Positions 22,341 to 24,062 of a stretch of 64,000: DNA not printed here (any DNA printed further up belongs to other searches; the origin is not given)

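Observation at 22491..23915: ApeA-like HEPN gene inserted between alr and a GNAT gene, overlapping both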

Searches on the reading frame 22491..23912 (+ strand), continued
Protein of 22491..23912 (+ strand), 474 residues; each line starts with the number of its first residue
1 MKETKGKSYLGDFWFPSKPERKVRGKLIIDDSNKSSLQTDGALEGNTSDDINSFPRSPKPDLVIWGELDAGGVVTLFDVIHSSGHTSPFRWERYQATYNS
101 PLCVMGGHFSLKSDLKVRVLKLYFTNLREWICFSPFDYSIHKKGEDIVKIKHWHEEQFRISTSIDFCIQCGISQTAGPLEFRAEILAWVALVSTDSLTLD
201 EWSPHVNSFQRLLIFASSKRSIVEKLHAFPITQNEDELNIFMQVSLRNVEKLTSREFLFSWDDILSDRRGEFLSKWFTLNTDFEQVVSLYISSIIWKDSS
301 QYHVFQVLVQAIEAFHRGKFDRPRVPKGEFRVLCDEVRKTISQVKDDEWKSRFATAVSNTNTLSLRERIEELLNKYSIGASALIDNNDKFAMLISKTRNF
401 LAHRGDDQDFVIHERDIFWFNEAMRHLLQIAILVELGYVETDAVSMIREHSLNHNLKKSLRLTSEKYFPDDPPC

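Call 66: find_encoding_contigs(protein=P0007, flank=5000, max_places=2)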
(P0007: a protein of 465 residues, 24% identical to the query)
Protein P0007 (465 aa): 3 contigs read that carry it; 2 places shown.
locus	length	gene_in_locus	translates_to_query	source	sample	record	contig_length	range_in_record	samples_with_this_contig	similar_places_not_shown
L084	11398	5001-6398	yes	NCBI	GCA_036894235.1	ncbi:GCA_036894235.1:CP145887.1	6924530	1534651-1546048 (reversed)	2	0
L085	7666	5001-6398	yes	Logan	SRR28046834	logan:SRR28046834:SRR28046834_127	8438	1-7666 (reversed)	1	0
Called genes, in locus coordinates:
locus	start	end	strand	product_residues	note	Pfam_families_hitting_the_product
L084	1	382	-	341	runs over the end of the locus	PF13271:DUF4062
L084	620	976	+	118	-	PF13560:HTH_31, PF01381:HTH_3, PF12844:HTH_19 (weak), PF13443:HTH_26 (weak)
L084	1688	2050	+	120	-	-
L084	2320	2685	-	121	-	-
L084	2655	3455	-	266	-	-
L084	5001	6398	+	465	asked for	PF18862:ApeA_NTD1, PF18739:HEPN_Apea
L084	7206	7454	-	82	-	PF02899:Phage_int_SAM_1 (weak)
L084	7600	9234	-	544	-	PF00118:Cpn60_TCP1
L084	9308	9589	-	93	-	PF00166:Cpn10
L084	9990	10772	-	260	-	PF00902:TatC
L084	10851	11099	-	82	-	PF02416:TatA_B_E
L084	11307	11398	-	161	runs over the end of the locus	PF00994:MoCF_biosynth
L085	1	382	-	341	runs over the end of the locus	PF13271:DUF4062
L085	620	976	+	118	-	PF13560:HTH_31, PF01381:HTH_3, PF12844:HTH_19 (weak), PF13443:HTH_26 (weak)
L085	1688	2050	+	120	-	-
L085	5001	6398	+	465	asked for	PF18862:ApeA_NTD1, PF18739:HEPN_Apea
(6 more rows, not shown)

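Call 67: find_encoding_contigs(protein=P0008, flank=5000, max_places=2)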
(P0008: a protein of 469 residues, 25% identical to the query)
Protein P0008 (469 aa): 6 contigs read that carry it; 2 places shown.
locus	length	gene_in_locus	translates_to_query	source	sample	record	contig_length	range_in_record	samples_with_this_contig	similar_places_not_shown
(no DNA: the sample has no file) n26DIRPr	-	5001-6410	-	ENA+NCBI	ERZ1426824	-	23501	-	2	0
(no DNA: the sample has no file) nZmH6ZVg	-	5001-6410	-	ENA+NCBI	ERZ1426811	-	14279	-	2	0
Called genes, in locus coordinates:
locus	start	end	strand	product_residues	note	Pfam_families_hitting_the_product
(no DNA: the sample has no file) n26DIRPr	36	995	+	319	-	-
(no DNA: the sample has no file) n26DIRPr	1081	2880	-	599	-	PF22694:CtpB_N-like (weak), PF00595:PDZ, PF13180:PDZ_2 (weak), PF17820:PDZ_6, PF03572:Peptidase_S41, PF28547:CHD_PDZ-protease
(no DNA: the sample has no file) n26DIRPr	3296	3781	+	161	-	PF01035:DNA_binding_1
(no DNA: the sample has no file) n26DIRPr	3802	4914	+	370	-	PF02073:Peptidase_M29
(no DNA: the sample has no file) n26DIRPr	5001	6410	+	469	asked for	PF18862:ApeA_NTD1, PF18739:HEPN_Apea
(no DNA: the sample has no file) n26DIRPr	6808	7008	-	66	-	-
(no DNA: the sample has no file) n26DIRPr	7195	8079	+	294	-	PF01979:Amidohydro_1, PF07969:Amidohydro_3 (weak)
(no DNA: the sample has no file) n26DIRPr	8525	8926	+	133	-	PF01475:FUR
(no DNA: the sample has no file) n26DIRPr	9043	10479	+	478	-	PF00199:Catalase, PF06628:Catalase-rel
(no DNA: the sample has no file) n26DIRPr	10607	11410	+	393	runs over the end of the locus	PF22020:RlmL_1st, PF02926:THUMP, PF01170:UPF0020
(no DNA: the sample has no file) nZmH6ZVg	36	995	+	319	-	-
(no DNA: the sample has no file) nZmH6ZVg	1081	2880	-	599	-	PF22694:CtpB_N-like (weak), PF00595:PDZ, PF13180:PDZ_2 (weak), PF17820:PDZ_6, PF03572:Peptidase_S41, PF28547:CHD_PDZ-protease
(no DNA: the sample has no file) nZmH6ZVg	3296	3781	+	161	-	PF01035:DNA_binding_1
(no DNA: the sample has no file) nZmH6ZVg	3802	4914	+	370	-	PF02073:Peptidase_M29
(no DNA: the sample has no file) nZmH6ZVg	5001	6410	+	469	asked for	PF18862:ApeA_NTD1, PF18739:HEPN_Apea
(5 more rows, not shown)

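Call 68: find_encoding_contigs(protein=P0172, flank=5000, max_places=2)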
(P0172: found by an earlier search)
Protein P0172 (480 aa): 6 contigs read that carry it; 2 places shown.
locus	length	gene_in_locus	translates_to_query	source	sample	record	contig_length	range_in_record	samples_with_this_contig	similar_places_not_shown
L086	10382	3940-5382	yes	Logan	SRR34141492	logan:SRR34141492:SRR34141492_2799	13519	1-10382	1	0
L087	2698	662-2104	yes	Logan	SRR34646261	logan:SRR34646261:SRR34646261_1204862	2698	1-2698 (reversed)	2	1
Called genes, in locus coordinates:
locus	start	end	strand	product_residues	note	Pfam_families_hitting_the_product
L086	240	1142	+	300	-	-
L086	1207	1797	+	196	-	PF03264:Cytochrom_NNT, PF14522:Cytochrome_C7 (faint)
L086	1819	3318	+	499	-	PF02335:Cytochrom_C552, PF22113:Mtrc-MtrF_II-IV_dom (faint), PF14522:Cytochrome_C7 (faint)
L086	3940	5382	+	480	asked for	PF18862:ApeA_NTD1, PF18739:HEPN_Apea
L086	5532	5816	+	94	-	PF04365:BrnT_toxin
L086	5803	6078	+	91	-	-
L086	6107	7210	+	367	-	PF01738:DLH, PF02129:Peptidase_S15 (weak), PF07224:Chlorophyllase (weak), PF03403:PAF-AH_p_II (weak), PF20434:BD-FAE, PF12697:Abhydrolase_6 (weak), PF00326:Peptidase_S9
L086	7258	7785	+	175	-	-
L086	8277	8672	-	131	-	-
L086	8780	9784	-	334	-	-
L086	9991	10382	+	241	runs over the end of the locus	PF13489:Methyltransf_23, PF13847:Methyltransf_31, PF08241:Methyltransf_11, PF08242:Methyltransf_12, PF13649:Methyltransf_25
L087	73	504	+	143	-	-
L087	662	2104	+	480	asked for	PF18862:ApeA_NTD1, PF18739:HEPN_Apea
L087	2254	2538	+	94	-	PF04365:BrnT_toxin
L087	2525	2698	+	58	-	?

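Call 76: fold_search(model_id=the predicted structure, library=viral)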
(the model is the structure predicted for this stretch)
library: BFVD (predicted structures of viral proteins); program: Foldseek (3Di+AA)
matches with E <= 10: 410; with E <= 0.001: 0
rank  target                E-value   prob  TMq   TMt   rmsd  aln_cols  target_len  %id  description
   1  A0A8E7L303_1          2.0e-02  0.15  0.12  0.09  33.0       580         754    6  Tail protein [Enterococcus phage 113]
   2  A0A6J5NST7            4.5e-02  0.12  0.12  0.10  30.4       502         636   10  Uncharacterized protein [uncultured Caudovirales phage]
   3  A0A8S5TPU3            6.4e-02  1.00  0.16  0.56   7.3       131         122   10  Tail tube protein [Myoviridae sp. ct2AC8]
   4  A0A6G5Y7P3            8.2e-02  0.91  0.12  0.40  10.2       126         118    8  (no name in the UniProt tables at hand)
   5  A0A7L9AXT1            1.0e-01  0.09  0.12  0.06  21.8       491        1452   10  Glycosyl hydrolase family 95 catalytic domain-containing protein [Pyramimonas orientalis virus]
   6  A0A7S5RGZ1            1.2e-01  0.93  0.12  0.29   8.0       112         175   13  (no name in the UniProt tables at hand)
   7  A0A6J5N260            1.2e-01  0.30  0.13  0.19  22.3       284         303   10  Uncharacterized protein [uncultured Caudovirales phage]
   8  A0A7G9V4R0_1          1.2e-01  0.07  0.09  0.07  24.5       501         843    9  (no name in the UniProt tables at hand)
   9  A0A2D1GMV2            1.4e-01  0.92  0.12  0.29   8.7        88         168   12  (no name in the UniProt tables at hand)
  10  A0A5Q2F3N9            1.4e-01  0.21  0.13  0.15  22.2       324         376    8  Distal tail protein [Lactococcus phage P596]
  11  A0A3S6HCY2            1.5e-01  0.95  0.23  0.43   8.8       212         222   14  (no name in the UniProt tables at hand)
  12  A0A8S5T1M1            1.6e-01  0.21  0.09  0.18  18.1       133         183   13  Uncharacterized protein [Myoviridae sp. ctp4Q36]
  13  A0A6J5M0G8            2.1e-01  0.92  0.13  0.38   6.8        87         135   13  Uncharacterized protein [uncultured Caudovirales phage]
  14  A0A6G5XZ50            2.3e-01  0.89  0.11  0.37   4.6        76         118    9  (no name in the UniProt tables at hand)
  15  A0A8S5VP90            2.5e-01  0.16  0.13  0.16  21.6       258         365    8  (no name in the UniProt tables at hand)
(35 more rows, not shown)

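Call 79: list_cluster_members(proteins=[P0016, P0017, P0018, P0019, P0020, P0023, P0024, P0025, P0026, P0027])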
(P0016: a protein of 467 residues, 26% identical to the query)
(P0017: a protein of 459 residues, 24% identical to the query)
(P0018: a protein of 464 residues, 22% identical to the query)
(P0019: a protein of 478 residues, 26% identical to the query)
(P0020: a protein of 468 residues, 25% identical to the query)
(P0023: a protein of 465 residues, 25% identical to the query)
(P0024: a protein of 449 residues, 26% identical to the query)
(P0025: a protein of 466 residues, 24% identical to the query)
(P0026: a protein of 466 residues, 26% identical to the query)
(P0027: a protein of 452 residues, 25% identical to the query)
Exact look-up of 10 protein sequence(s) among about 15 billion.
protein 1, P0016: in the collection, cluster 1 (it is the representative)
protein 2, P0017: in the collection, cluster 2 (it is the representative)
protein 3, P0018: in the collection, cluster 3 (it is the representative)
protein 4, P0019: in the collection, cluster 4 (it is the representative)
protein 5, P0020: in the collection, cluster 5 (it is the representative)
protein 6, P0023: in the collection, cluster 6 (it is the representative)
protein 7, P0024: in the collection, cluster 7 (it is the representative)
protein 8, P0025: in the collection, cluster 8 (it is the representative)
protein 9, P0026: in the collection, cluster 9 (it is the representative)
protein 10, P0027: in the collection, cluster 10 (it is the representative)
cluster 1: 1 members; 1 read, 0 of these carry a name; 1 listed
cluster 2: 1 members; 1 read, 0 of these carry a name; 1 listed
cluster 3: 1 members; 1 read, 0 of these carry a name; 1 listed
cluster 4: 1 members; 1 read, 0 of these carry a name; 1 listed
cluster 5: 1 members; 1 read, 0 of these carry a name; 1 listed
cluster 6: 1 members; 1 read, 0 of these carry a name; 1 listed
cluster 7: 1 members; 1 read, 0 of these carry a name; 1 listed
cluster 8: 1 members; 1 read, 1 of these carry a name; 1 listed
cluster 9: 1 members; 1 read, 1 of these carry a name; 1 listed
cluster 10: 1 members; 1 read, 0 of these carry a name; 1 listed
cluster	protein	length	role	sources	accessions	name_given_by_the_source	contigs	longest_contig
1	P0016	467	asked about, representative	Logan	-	-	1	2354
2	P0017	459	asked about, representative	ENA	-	-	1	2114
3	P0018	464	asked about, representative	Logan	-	-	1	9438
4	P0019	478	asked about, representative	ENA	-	-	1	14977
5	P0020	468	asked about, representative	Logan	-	-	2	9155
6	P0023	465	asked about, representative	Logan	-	-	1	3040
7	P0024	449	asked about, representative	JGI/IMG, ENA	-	-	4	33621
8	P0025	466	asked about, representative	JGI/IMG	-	hypothetical protein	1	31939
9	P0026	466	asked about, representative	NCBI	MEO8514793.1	MAG: HEPN domain-containing protein [Ignavibacteria bacterium]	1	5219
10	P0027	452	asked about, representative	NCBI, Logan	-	-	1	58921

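Call 80: find_encoding_contigs(protein=P0027, flank=5000, max_places=1)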
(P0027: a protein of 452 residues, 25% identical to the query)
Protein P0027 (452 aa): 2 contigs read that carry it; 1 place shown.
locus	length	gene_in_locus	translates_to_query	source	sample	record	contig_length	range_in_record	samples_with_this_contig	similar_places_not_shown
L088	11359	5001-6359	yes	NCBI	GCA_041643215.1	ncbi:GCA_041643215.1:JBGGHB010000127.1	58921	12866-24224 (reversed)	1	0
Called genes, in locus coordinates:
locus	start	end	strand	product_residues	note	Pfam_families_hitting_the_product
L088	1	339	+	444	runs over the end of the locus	PF08245:Mur_ligase_M, PF27239:FOL3_C, PF02875:Mur_ligase_C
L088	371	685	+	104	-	-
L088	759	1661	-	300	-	PF00582:Usp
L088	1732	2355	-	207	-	PF01121:CoaE, PF13238:AAA_18 (weak), PF13671:AAA_33 (weak)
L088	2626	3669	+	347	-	PF04055:Radical_SAM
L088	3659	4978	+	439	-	PF01875:Memo, PF02900:LigB (weak), PF01871:AMMECR1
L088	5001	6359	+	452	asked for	PF18862:ApeA_NTD1, PF18739:HEPN_Apea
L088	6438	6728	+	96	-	-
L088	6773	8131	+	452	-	PF05496:RuvB_N, PF13191:AAA_16 (faint), PF00004:AAA, PF07728:AAA_5 (weak), PF13173:AAA_14, PF16193:AAA_assoc_2, PF12002:MgsA_C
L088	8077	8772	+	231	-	PF02129:Peptidase_S15 (weak), PF12697:Abhydrolase_6 (faint), PF12146:Hydrolase_4 (weak), PF00561:Abhydrolase_1 (faint), PF01738:DLH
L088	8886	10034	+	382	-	PF13484:Fer4_16 (faint), PF12838:Fer4_7 (weak), PF13183:Fer4_8, PF13187:Fer4_9, PF13237:Fer4_10, PF02754:CCG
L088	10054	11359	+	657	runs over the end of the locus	PF00070:Pyr_redox (weak), PF00890:FAD_binding_2, PF01134:GIDA (weak), PF01266:DAO (weak), PF12831:FAD_oxidored, PF12838:Fer4_7, PF13237:Fer4_10, PF14697:Fer4_21, +10 more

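Call 81: find_encoding_contigs(protein=P0024, flank=5000, max_places=1)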
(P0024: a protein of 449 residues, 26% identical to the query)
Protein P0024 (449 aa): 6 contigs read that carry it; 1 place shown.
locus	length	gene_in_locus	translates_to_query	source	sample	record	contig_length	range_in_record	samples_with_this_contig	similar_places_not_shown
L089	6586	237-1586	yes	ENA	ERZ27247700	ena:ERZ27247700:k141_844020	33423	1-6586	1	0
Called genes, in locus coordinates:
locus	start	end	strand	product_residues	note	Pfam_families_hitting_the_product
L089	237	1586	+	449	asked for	PF18862:ApeA_NTD1, PF18739:HEPN_Apea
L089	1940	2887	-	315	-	PF02899:Phage_int_SAM_1, PF13495:Phage_int_SAM_4, PF00589:Phage_integrase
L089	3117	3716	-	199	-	PF14281:PDDEXK_4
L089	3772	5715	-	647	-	PF13589:HATPase_c_3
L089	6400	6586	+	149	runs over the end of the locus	PF13560:HTH_31 (weak), PF01381:HTH_3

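Call 82: find_encoding_contigs(protein=P0025, flank=5000, max_places=1)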
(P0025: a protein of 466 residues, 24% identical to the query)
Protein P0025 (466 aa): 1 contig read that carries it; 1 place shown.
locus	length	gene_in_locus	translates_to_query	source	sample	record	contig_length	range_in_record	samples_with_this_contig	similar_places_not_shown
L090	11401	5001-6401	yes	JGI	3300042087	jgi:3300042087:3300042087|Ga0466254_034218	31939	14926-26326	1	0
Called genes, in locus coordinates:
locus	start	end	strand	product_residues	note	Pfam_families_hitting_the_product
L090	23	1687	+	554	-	PF03602:Cons_hypoth95 (faint), PF01555:N6_N4_Mtase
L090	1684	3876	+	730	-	PF00270:DEAD, PF04851:ResIII, PF18766:SWI2_SNF2, PF00271:Helicase_C (weak)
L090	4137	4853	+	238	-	-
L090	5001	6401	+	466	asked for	PF18862:ApeA_NTD1, PF18739:HEPN_Apea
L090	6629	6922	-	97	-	-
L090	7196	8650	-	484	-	PF01966:HD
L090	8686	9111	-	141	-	-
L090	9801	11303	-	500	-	PF13289:SIR2_2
